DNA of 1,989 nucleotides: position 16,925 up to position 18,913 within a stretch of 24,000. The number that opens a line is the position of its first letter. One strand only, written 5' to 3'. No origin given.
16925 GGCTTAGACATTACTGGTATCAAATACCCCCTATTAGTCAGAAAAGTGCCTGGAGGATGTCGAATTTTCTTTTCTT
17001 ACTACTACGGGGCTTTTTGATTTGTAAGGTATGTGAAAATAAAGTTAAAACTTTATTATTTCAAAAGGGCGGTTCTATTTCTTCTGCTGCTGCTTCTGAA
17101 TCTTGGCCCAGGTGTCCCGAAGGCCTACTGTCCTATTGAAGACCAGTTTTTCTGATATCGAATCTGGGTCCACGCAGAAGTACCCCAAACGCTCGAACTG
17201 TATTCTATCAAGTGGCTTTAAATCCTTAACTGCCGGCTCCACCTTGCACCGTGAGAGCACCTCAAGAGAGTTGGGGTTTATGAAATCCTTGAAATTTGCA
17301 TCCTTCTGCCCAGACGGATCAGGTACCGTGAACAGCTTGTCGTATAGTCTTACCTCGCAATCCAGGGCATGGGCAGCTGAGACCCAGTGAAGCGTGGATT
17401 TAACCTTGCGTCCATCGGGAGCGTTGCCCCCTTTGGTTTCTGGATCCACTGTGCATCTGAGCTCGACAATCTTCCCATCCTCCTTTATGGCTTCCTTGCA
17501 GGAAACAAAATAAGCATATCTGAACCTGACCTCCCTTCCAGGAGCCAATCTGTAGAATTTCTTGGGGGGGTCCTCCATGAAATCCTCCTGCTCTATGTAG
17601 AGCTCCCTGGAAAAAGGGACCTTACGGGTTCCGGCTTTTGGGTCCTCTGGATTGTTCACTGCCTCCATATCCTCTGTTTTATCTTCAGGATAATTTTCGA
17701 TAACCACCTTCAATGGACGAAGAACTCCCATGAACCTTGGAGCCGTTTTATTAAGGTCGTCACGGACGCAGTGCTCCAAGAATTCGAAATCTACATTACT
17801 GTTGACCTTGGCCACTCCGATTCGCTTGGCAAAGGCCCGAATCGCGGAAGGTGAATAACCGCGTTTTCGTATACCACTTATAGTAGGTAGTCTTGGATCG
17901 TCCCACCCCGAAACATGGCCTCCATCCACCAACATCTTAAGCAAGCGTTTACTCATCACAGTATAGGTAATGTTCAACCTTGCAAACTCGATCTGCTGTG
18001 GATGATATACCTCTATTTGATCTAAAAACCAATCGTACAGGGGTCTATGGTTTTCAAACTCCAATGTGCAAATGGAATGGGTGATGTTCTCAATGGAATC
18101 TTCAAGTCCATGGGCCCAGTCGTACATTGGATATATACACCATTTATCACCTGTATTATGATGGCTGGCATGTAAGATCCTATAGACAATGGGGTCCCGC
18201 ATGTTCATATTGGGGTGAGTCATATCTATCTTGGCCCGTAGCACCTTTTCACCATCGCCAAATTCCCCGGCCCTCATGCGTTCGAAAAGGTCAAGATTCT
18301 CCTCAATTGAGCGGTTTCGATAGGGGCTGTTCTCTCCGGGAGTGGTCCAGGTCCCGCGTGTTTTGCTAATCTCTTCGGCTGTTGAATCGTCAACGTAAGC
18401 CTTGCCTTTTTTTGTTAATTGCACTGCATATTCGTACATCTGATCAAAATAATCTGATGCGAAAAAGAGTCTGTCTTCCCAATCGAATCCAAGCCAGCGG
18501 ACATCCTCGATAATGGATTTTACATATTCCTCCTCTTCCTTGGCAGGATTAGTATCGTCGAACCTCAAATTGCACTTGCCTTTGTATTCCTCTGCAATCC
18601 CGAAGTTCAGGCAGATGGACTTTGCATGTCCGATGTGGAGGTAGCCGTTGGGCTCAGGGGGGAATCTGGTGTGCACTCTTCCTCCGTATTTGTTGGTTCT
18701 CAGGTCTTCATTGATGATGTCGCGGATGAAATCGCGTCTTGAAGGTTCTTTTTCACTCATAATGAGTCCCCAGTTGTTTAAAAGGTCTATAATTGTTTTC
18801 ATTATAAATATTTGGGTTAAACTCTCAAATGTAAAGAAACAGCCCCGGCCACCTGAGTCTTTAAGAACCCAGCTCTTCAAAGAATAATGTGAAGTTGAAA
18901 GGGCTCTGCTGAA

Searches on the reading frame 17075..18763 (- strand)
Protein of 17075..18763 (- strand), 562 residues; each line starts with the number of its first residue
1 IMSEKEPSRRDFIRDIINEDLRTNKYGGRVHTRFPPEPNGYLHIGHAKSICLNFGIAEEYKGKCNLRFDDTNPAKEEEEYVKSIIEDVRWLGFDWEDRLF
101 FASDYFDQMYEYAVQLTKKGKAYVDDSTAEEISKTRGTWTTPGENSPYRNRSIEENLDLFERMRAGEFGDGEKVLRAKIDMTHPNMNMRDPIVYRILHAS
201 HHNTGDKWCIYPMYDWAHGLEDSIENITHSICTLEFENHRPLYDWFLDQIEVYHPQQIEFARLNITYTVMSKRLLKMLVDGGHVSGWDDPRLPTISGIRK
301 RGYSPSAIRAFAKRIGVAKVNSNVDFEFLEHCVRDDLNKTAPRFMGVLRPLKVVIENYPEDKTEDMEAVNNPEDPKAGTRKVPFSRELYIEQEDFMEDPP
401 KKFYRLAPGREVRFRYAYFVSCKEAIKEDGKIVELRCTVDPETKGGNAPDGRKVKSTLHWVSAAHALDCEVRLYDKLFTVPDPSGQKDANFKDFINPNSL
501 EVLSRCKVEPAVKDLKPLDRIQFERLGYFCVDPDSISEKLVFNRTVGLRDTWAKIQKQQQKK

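Call 8: search_protein_families(library=pfam, proteins=[window:17075-18763:-])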
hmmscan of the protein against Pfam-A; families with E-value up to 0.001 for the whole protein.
window:17075-18763:- (562 aa): 3 families
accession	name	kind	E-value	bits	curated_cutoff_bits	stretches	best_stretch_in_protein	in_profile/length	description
PF00749.27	tRNA-synt_1c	-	1.7e-110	369.3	23.4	1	30-338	2-313/314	tRNA synthetases class I (E and Q), catalytic domain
PF03950.23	tRNA-synt_1c_C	-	2.7e-29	101.6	23.9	1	341-440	1-91/91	tRNA synthetases class I (E and Q), anti-codon binding domain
PF20974.2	tRNA-synt_1c_C2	-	5.5e-26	91.5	23.9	1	457-532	1-69/69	tRNA synthetases class I (E and Q), anti-codon binding domain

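Call 9: find_related_loci(query=window:17075-18763:-, collection=genome_contigs, flank=4000)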
Query window:17075-18763:- (562 aa) in genome_contigs; peptide patterns used: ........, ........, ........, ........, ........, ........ (x = any residue, [..] = any of these).
600 stretches matched a pattern (row limit reached: there are more); 600 encode a relative of the query (tblastn E <= 1e-3); the best 80 are kept; 80 distinct loci.
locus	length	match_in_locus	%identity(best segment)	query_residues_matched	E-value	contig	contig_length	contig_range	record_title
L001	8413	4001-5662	73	1-552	0e+0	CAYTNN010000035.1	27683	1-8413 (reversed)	MAG TPA_asm: uncultured Pirellulales bacterium isolate SRP178699_co2_413 genome assembly, contig: NODE_933_length_27683_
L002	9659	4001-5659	72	11-560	0e+0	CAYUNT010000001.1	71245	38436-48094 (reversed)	MAG TPA_asm: uncultured Candidatus Sumerlaeota bacterium isolate SRP167436_co1_195 genome assembly, contig: NODE_386_len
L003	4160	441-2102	71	12-562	0e+0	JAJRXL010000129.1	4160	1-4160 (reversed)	MAG: Bacteroidetes bacterium isolate Dive96_bin3.154 k141_966766, whole genome shotgun sequence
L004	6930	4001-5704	69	9-560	0e+0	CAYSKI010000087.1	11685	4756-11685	MAG TPA_asm: uncultured Pirellulales bacterium isolate binchicken_co89_445 genome assembly, contig: NODE_10919_length_11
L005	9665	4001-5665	71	12-562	0e+0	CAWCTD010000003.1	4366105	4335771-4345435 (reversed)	MAG: Bryobacterales bacterium isolate MFD01299.bin.2.200 genome assembly, contig: contig_6213, whole genome shotgun sequ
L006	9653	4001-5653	72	11-561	0e+0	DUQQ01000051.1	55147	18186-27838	MAG TPA_asm: Hydrogenispora sp. isolate AS08sgBPME_416 221364_AS08, whole genome shotgun sequence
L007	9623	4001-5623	72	11-553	0e+0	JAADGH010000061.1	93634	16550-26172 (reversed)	MAG: Planctomycetota bacterium isolate M_MetaBat.109 contig-127_371, whole genome shotgun sequence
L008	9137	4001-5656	70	11-559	0e+0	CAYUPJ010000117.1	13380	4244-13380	MAG TPA_asm: uncultured Anaerolineae bacterium isolate binchicken_co91_444 genome assembly, contig: NODE_5535_length_133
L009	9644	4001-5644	69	11-556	0e+0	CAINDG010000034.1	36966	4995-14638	MAG: uncultured planctomycete isolate A14_bin-1425 genome assembly, contig: bin-1425:34/54, whole genome shotgun sequenc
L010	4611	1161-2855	68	2-561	0e+0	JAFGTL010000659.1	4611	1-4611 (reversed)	MAG: Candidatus Hydrogenedentota bacterium isolate Zod_Metabat.968 k87_11737425, whole genome shotgun sequence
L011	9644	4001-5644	69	12-559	0e+0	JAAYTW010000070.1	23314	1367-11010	MAG: Candidatus Zixiibacteriota bacterium isolate AS27yjCOA_100 31124_AS27, whole genome shotgun sequence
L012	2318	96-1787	66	1-561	0e+0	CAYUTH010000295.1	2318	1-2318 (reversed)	MAG TPA_asm: uncultured Candidatus Cloacimonadota bacterium isolate SRP178699_co1_21 genome assembly, contig: NODE_79878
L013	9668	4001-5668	68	3-557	0e+0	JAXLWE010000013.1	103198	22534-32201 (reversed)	MAG: Anaerolineae bacterium isolate STL-CHL15 C2.163.fa-13, whole genome shotgun sequence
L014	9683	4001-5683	67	5-562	0e+0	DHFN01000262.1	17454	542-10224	MAG TPA_asm: Anaerolineales bacterium UBA4823 UBA4823_contig_70802, whole genome shotgun sequence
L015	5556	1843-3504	67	9-560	0e+0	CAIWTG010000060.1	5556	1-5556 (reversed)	MAG: uncultured Chloroflexi bacterium isolate F14_bin-0218 genome assembly, contig: bin-0218:060/273, whole genome shotg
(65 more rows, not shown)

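Call 14: find_homologous_proteins(query=window:17075-18763:-, max_evalue=1e-100)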
Query window:17075-18763:- (562 aa): 8000 proteins with E <= 1e-100 among 8000 candidates; the best 120 are listed.
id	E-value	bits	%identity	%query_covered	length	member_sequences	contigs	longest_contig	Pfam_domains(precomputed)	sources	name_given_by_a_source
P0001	0.0e+0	1328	100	100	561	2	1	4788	PF20974.3,PF00749.28,PF03950.24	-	-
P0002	0.0e+0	1209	89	100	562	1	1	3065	PF20974.3,PF00749.28,PF03950.24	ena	-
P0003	0.0e+0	1208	89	98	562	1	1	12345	PF20974.3,PF00749.28,PF03950.24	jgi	jgi:glutaminyl-tRNA synthetase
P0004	0.0e+0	1204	89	98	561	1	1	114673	PF20974.3,PF00749.28,PF03950.24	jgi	jgi:glutaminyl-tRNA synthetase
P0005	0.0e+0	1200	89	100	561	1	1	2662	PF20974.3,PF00749.28,PF03950.24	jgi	jgi:glutaminyl-tRNA synthetase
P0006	0.0e+0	1196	89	99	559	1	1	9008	PF20974.3,PF00749.28,PF03950.24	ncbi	-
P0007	0.0e+0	1196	88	99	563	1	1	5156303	PF20974.3,PF00749.28,PF03950.24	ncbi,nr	ncbi:MAG: glutamine--tRNA ligase/YqeY domain fusion protein [Thermoplasmata archaeon]|nr:MAG: glutam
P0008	0.0e+0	1196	88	100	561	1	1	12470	PF20974.3,PF00749.28,PF03950.24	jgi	jgi:glutaminyl-tRNA synthetase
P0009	0.0e+0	1194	88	100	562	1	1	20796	PF20974.3,PF00749.28,PF03950.24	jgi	jgi:glutaminyl-tRNA synthetase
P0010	0.0e+0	1189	88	99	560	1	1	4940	PF20974.3,PF00749.28,PF03950.24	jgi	jgi:glutaminyl-tRNA synthetase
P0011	0.0e+0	1187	89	98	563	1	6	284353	PF20974.3,PF00749.28,PF03950.24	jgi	jgi:glutaminyl-tRNA synthetase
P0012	0.0e+0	1186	87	99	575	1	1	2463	PF20974.3,PF00749.28,PF03950.24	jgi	jgi:glutaminyl-tRNA synthetase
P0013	0.0e+0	1182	87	100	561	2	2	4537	PF20974.3,PF00749.28,PF03950.24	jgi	jgi:glutaminyl-tRNA synthetase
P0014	0.0e+0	1178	87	100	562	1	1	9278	PF20974.3,PF00749.28,PF03950.24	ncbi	-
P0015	0.0e+0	1178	87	100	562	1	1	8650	PF20974.3,PF00749.28,PF03950.24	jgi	jgi:glutaminyl-tRNA synthetase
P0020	0.0e+0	1171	86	100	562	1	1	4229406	PF20974.3,PF00749.28,PF03950.24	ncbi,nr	ncbi:MAG: glutamine--tRNA ligase/YqeY domain fusion protein [Thermoplasmata archaeon]|nr:MAG: glutam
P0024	0.0e+0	1159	85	100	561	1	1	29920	PF20974.3,PF00749.28,PF03950.24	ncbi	-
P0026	0.0e+0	1148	85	98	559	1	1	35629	PF20974.3,PF00749.28,PF03950.24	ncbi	-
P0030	0.0e+0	1144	84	100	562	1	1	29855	PF20974.3,PF00749.28,PF03950.24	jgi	jgi:glutaminyl-tRNA synthetase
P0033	0.0e+0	1127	83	99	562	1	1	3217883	PF20974.3,PF00749.28,PF03950.24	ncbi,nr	ncbi:MAG: glutamine--tRNA ligase/YqeY domain fusion protein [Methanomassiliicoccales archaeon]|nr:MA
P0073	0.0e+0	1102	81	98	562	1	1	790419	PF20974.3,PF00749.28,PF03950.24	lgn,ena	-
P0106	0.0e+0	1095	80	99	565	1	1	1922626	PF20974.3,PF00749.28,PF03950.24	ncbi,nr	ncbi:MAG: glutamine--tRNA ligase/YqeY domain fusion protein [Thermoplasmatales archaeon]|nr:MAG: glu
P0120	0.0e+0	1091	81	97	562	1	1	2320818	PF20974.3,PF00749.28,PF03950.24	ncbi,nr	ncbi:MAG: glutamine--tRNA ligase/YqeY domain fusion protein [Thermoplasmatales archaeon]|nr:MAG: glu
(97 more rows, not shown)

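Call 16: find_encoding_contigs(protein=P0007, flank=3500, max_places=2)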
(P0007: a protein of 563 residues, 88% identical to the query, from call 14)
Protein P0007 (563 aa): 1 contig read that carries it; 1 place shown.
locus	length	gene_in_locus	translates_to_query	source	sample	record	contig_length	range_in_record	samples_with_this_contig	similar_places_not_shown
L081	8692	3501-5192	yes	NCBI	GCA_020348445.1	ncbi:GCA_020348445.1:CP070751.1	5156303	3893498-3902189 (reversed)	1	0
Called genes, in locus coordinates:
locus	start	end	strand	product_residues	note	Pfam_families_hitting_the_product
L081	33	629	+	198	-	PF00156:Pribosyltran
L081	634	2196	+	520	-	PF01921:tRNA-synt_1f, PF09334:tRNA-synt_1g (faint), PF19269:Anticodon_2 (weak)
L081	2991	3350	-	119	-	-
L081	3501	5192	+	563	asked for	PF00749:tRNA-synt_1c, PF03950:tRNA-synt_1c_C, PF20974:tRNA-synt_1c_C2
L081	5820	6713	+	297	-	-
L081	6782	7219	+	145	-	PF00258:Flavodoxin_1 (weak), PF03358:FMN_red (faint), PF12724:Flavodoxin_5 (weak)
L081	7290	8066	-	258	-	PF00809:Pterin_bind, PF03599:CdhD (weak)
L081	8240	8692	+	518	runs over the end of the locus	PF02142:MGS, PF01808:AICARFT_IMPCHas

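Call 17: find_encoding_contigs(protein=P0020, flank=3500, max_places=2)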
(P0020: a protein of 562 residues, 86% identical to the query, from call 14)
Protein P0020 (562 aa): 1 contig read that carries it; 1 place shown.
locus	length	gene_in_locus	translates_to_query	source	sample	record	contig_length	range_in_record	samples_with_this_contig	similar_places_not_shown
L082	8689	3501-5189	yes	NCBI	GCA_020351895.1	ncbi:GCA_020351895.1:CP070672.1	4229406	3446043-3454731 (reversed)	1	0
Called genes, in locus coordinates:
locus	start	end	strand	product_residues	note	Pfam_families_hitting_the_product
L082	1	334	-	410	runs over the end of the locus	PF01266:DAO (faint), PF01494:FAD_binding_3, PF01946:Thi4 (weak), PF03486:HI0933_like (faint), PF04820:Trp_halogenase (faint), PF05834:Lycopene_cycl (faint), PF07992:Pyr_redox_2 (faint), PF12831:FAD_oxidored (weak), +1 more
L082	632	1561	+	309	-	PF02775:TPP_enzyme_C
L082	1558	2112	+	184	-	PF01558:POR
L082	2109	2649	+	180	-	PF00890:FAD_binding_2 (weak), PF01134:GIDA (weak), PF01266:DAO (weak), PF07992:Pyr_redox_2, PF12831:FAD_oxidored, PF13450:NAD_binding_8 (weak), PF12797:Fer4_2 (weak), PF00037:Fer4, +3 more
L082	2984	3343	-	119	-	PF00903:Glyoxalase (weak)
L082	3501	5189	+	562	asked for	PF00749:tRNA-synt_1c, PF03950:tRNA-synt_1c_C, PF20974:tRNA-synt_1c_C2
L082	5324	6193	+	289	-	-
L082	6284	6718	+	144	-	PF00258:Flavodoxin_1 (weak), PF12724:Flavodoxin_5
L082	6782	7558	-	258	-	PF03599:CdhD (weak), PF00809:Pterin_bind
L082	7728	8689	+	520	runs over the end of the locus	PF02142:MGS, PF01808:AICARFT_IMPCHas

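Call 18: find_encoding_contigs(protein=P0033, flank=3500, max_places=2)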
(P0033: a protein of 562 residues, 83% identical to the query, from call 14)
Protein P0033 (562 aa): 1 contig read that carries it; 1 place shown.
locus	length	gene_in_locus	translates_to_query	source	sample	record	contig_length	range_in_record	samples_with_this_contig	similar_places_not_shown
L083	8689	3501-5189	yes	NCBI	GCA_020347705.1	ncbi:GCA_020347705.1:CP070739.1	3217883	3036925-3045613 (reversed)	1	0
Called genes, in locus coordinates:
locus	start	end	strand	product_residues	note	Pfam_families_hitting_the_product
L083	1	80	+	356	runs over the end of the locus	PF09721:Exosortase_EpsH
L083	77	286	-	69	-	PF21965:SAMP2, PF02597:ThiS (weak)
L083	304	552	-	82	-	-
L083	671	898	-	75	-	-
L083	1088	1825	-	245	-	-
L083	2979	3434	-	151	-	PF00903:Glyoxalase (faint)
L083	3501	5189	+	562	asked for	PF00749:tRNA-synt_1c, PF03950:tRNA-synt_1c_C, PF20974:tRNA-synt_1c_C2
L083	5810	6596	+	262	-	-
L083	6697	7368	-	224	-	PF02779:Transket_pyr (weak), PF01855:POR_N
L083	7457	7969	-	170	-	PF22277:EncFtn-like (faint), PF02915:Rubrerythrin, PF09968:DUF2202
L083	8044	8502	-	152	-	PF02915:Rubrerythrin, PF13668:Ferritin_2 (weak)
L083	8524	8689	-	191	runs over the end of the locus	PF00210:Ferritin, PF02915:Rubrerythrin, PF23458:DUF7130 (weak), PF21349:RUBY_RBDX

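Call 22: find_encoding_contigs(protein=P0004, flank=3500, max_places=1)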
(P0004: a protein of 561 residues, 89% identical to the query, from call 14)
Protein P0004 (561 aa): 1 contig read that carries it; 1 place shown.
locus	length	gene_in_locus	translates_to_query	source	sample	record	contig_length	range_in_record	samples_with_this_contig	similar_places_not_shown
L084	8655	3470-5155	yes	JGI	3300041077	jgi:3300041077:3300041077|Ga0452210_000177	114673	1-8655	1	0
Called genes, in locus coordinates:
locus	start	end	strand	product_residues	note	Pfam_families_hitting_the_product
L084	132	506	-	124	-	PF00903:Glyoxalase (weak)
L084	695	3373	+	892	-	PF00176:SNF2-rel_dom (weak), PF00270:DEAD, PF04851:ResIII, PF13401:AAA_22 (weak), PF00271:Helicase_C (weak)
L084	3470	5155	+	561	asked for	PF00749:tRNA-synt_1c, PF03950:tRNA-synt_1c_C, PF20974:tRNA-synt_1c_C2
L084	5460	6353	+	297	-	-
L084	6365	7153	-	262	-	PF04055:Radical_SAM, PF13353:Fer4_12 (weak)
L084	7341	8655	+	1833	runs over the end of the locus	PF00082:Peptidase_S8, PF13750:Big_3_3 (faint)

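Call 23: find_encoding_contigs(protein=P0011, flank=3500, max_places=1)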
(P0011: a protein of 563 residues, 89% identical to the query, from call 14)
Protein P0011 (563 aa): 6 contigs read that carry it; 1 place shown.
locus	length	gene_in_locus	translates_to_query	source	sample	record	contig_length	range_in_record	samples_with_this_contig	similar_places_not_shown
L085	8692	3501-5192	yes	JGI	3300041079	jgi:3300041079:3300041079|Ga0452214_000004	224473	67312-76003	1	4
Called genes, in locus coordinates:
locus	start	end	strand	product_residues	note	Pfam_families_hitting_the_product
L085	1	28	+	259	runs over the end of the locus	PF00795:CN_hydrolase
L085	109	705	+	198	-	PF00156:Pribosyltran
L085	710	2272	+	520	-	PF01921:tRNA-synt_1f, PF09334:tRNA-synt_1g (faint), PF19269:Anticodon_2 (weak)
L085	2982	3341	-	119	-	PF00903:Glyoxalase (faint)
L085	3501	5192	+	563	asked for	PF00749:tRNA-synt_1c, PF03950:tRNA-synt_1c_C, PF20974:tRNA-synt_1c_C2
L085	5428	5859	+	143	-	PF00258:Flavodoxin_1, PF03358:FMN_red (faint), PF12724:Flavodoxin_5 (weak)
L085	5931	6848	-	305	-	PF03599:CdhD (weak), PF00809:Pterin_bind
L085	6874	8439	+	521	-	PF02142:MGS, PF01808:AICARFT_IMPCHas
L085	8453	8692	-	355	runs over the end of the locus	PF06849:DUF1246, PF06973:DUF1297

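Call 24: find_encoding_contigs(protein=P0073, flank=3500, max_places=1)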
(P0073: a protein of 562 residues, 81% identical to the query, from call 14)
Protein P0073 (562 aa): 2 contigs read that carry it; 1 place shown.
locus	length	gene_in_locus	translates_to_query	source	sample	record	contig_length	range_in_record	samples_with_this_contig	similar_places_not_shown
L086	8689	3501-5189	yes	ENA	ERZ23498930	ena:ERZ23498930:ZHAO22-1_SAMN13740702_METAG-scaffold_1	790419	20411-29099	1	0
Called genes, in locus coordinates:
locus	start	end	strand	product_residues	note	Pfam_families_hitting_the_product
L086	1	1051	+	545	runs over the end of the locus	PF05960:DUF885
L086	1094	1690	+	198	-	PF00156:Pribosyltran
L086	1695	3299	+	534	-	PF01921:tRNA-synt_1f, PF19269:Anticodon_2 (weak)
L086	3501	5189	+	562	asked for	PF00749:tRNA-synt_1c, PF03950:tRNA-synt_1c_C, PF20974:tRNA-synt_1c_C2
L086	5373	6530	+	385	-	PF06849:DUF1246, PF06973:DUF1297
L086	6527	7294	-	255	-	PF06271:RDD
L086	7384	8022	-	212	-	PF01885:PTS_2-RNA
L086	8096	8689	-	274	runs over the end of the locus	PF04414:tRNA_deacylase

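Call 25: find_encoding_contigs(protein=P0106, flank=3500, max_places=1)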
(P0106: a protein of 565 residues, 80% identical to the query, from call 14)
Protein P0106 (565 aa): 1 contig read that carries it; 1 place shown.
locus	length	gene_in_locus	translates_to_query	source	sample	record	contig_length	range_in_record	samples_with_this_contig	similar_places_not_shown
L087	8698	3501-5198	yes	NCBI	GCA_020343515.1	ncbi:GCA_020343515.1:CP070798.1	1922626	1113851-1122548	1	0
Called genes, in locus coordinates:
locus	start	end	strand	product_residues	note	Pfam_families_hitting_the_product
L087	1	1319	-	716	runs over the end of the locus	PF13229:Beta_helix (weak), PF05048:NosD, PF13229:Beta_helix, PF05048:NosD, PF13229:Beta_helix (weak), PF00112:Peptidase_C1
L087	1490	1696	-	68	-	-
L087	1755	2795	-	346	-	PF01137:RTC, PF05189:RTC_insert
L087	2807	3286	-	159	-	PF02464:CinA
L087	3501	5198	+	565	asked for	PF00749:tRNA-synt_1c, PF03950:tRNA-synt_1c_C, PF20974:tRNA-synt_1c_C2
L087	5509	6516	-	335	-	PF13243:SQHop_cyclase_C (faint)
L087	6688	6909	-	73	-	-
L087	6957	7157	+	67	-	-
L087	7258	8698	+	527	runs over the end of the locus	PF17391:Urocanase_N, PF01175:Urocanase, PF17392:Urocanase_C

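Call 26: find_encoding_contigs(protein=P0120, flank=3500, max_places=1)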
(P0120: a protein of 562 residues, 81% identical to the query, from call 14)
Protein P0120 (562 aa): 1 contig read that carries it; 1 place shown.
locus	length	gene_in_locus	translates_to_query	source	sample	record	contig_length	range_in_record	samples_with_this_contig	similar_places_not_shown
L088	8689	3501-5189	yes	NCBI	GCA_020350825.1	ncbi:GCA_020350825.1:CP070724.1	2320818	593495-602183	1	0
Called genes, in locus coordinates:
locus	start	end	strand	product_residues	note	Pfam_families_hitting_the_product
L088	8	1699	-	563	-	PF00989:PAS, PF13426:PAS_9, PF00989:PAS, PF08448:PAS_4, PF13426:PAS_9, PF00989:PAS, PF08448:PAS_4, PF13426:PAS_9, +6 more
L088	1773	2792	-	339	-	PF01137:RTC, PF05189:RTC_insert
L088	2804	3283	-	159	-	PF02464:CinA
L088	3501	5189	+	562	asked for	PF00749:tRNA-synt_1c, PF03950:tRNA-synt_1c_C, PF20974:tRNA-synt_1c_C2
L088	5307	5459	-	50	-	-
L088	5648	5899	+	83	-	-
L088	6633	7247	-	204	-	-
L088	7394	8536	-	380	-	-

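Call 33: find_encoding_contigs(protein=P0026, flank=3500, max_places=1)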
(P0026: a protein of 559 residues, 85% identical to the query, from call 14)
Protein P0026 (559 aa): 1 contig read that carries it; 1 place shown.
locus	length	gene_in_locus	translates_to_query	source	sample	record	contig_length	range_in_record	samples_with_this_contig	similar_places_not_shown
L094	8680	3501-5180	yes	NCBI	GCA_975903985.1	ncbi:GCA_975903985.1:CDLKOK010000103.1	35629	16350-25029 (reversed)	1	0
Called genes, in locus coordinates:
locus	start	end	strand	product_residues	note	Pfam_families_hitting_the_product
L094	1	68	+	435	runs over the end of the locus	PF20695:UbiD_N, PF01977:UbiD, PF20696:UbiD_C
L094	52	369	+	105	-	PF21758:LpdD_chaperone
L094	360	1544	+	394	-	PF04412:AcnX, PF28403:AcnX_2nd, PF28406:AcnX_3rd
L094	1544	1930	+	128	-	PF01989:AcnX_swivel_put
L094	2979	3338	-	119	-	PF00903:Glyoxalase (faint), PF22677:Ble-like_N (weak)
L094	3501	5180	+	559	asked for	PF00749:tRNA-synt_1c, PF03950:tRNA-synt_1c_C, PF20974:tRNA-synt_1c_C2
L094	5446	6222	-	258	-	PF03599:CdhD, PF00809:Pterin_bind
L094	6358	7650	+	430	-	PF18195:GatD_N, PF00710:Asparaginase, PF17763:Asparaginase_C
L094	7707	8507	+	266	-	PF25211:DUF7839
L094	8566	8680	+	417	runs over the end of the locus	PF00931:NB-ARC (weak), PF01637:ATPase_2, PF13191:AAA_16 (weak), PF24883:NPHP3_N, PF05729:NACHT (weak)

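Call 34: find_encoding_contigs(protein=P0024, flank=3500, max_places=1)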
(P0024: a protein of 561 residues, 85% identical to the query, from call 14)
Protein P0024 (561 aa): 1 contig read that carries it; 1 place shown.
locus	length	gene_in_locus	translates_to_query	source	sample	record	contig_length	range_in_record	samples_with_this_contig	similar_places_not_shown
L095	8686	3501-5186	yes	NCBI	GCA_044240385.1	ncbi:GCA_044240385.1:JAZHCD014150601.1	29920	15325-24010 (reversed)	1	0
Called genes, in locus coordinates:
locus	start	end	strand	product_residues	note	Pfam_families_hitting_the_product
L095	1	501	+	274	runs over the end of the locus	PF00795:CN_hydrolase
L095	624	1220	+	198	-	PF00156:Pribosyltran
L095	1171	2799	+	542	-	PF01921:tRNA-synt_1f, PF09334:tRNA-synt_1g (faint)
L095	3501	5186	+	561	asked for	PF00749:tRNA-synt_1c, PF03950:tRNA-synt_1c_C, PF20974:tRNA-synt_1c_C2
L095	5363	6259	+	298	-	-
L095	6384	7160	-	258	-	PF03599:CdhD (weak), PF00809:Pterin_bind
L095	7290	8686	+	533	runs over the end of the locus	PF02142:MGS, PF01808:AICARFT_IMPCHas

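Call 35: find_encoding_contigs(protein=P0030, flank=3500, max_places=1)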
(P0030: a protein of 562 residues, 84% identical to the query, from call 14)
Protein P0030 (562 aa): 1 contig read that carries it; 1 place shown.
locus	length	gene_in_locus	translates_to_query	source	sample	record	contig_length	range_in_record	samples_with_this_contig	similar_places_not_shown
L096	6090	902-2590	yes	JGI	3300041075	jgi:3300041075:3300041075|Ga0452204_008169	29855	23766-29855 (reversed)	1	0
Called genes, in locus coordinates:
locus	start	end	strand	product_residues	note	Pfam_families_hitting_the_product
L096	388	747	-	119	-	PF00903:Glyoxalase (faint)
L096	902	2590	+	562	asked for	PF00749:tRNA-synt_1c, PF03950:tRNA-synt_1c_C, PF20974:tRNA-synt_1c_C2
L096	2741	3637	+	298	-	-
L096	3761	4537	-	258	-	PF03599:CdhD (faint), PF00809:Pterin_bind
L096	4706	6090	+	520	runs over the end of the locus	PF02142:MGS, PF01808:AICARFT_IMPCHas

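Call 36: find_encoding_contigs(protein=P0009, flank=3500, max_places=1)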
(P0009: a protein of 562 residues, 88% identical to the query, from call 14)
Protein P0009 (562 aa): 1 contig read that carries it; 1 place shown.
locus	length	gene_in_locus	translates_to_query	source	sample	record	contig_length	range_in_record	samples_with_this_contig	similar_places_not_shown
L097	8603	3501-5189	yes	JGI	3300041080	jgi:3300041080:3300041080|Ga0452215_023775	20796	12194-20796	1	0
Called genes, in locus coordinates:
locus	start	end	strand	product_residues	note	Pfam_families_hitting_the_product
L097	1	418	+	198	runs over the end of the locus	PF00156:Pribosyltran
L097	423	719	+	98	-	PF01921:tRNA-synt_1f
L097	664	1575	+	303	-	PF01921:tRNA-synt_1f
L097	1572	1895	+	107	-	PF19269:Anticodon_2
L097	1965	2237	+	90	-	-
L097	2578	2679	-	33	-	-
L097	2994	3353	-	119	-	PF00903:Glyoxalase (weak)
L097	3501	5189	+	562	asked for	PF00749:tRNA-synt_1c, PF03950:tRNA-synt_1c_C, PF20974:tRNA-synt_1c_C2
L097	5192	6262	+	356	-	PF00248:Aldo_ket_red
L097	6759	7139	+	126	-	-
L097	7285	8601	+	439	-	?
